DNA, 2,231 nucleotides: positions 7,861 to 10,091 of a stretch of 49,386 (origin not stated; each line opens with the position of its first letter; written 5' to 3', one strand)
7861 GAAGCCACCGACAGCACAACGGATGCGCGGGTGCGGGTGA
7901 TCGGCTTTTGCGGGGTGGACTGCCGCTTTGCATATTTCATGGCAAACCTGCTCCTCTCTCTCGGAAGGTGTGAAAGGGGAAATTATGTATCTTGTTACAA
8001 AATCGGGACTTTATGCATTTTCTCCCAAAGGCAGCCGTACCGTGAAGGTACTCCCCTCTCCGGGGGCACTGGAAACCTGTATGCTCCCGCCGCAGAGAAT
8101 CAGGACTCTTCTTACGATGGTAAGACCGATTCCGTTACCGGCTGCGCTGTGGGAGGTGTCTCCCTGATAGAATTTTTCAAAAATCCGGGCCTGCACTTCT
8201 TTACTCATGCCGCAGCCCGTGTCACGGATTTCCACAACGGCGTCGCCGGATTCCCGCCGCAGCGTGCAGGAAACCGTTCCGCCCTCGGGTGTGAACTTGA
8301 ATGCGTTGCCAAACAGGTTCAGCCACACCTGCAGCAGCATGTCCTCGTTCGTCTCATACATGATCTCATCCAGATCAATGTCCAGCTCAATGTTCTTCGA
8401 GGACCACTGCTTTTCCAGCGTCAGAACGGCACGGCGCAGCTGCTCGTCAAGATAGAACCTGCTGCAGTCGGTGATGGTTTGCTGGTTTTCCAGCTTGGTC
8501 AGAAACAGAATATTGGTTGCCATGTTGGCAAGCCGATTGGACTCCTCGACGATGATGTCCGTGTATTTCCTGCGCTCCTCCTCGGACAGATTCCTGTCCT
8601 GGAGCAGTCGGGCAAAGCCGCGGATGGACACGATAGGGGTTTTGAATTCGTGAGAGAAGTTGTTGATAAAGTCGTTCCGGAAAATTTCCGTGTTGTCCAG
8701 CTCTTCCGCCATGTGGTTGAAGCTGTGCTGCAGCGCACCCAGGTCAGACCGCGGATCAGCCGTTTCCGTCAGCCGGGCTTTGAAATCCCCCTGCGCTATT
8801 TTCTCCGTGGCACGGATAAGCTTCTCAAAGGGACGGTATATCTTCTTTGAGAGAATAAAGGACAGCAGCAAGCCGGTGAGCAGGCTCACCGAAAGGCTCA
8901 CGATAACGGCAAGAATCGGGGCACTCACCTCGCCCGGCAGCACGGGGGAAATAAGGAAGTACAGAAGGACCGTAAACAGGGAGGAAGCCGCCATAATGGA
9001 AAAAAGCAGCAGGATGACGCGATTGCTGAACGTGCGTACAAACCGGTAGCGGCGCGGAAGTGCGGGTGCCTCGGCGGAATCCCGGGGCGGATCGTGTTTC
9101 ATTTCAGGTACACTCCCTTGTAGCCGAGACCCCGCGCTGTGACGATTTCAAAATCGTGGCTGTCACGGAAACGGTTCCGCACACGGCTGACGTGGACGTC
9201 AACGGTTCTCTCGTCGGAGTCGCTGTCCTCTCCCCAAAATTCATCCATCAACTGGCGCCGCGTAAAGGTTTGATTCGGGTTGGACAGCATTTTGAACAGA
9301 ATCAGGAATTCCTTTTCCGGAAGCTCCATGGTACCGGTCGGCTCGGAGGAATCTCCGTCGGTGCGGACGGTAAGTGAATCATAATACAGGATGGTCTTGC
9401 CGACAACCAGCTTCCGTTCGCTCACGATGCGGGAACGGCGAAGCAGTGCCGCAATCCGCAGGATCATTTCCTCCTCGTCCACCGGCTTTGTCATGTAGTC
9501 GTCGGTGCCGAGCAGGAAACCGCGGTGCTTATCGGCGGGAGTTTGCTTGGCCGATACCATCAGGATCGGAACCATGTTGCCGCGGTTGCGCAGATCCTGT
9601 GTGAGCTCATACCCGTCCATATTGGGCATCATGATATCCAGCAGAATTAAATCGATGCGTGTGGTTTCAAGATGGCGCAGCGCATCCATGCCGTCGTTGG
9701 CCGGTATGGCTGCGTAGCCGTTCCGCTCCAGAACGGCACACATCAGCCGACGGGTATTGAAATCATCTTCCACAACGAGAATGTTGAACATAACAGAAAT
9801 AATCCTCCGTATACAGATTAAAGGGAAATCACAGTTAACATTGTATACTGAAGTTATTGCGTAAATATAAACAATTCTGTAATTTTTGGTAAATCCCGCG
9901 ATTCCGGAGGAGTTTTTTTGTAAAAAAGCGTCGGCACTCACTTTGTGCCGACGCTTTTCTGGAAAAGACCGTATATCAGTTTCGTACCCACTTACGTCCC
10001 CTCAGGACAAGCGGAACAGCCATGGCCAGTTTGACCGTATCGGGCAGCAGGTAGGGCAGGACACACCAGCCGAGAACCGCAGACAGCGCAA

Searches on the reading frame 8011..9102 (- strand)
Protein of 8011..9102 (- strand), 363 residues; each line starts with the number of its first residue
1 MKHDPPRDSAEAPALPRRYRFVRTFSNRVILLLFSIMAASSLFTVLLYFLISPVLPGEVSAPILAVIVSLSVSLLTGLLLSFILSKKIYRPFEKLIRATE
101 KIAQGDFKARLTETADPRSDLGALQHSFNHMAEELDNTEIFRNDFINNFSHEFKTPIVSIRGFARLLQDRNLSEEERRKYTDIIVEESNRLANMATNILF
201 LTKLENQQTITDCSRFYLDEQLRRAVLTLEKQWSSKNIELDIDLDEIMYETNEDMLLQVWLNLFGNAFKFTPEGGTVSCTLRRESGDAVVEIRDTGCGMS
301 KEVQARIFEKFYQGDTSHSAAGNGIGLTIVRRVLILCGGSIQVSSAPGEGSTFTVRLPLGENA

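Call 56: search_protein_families(library=pfam, proteins=[window:8011-9102:-], max_evalue=0.00001)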
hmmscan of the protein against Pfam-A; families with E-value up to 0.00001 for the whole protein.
window:8011-9102:- (363 aa): 3 families
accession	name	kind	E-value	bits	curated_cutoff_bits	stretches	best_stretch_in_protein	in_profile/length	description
PF02518.31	HATPase_c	-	1.3e-29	103.3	26.4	1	252-360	2-110/111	Histidine kinase-, DNA gyrase B-, and HSP90-like ATPase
PF00512.31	HisKA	-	1e-15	58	26.9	1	142-206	2-65/66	His Kinase A (phospho-acceptor) domain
PF00672.30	HAMP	-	1.4e-09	38.6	25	1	85-135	3-51/53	HAMP domain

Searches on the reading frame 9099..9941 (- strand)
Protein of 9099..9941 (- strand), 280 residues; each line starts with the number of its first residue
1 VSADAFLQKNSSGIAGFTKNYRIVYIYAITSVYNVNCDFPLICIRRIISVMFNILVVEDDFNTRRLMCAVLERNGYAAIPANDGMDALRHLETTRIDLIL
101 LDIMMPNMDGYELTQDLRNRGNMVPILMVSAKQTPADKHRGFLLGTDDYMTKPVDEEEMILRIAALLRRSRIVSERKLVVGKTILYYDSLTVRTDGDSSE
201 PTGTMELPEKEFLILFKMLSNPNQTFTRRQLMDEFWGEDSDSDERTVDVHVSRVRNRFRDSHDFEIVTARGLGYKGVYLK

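Call 56: search_protein_families(library=pfam, proteins=[window:9099-9941:-], max_evalue=0.00001)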
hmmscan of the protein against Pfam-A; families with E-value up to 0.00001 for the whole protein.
window:9099-9941:- (280 aa): 2 families
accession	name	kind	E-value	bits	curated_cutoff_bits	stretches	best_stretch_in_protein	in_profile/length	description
PF00072.30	Response_reg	-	6.5e-28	97.6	30.2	1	54-163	1-110/111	Response regulator receiver domain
PF00486.34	Trans_reg_C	-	7.2e-20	71.3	26.2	1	205-275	4-76/77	Transcriptional regulatory protein, C terminal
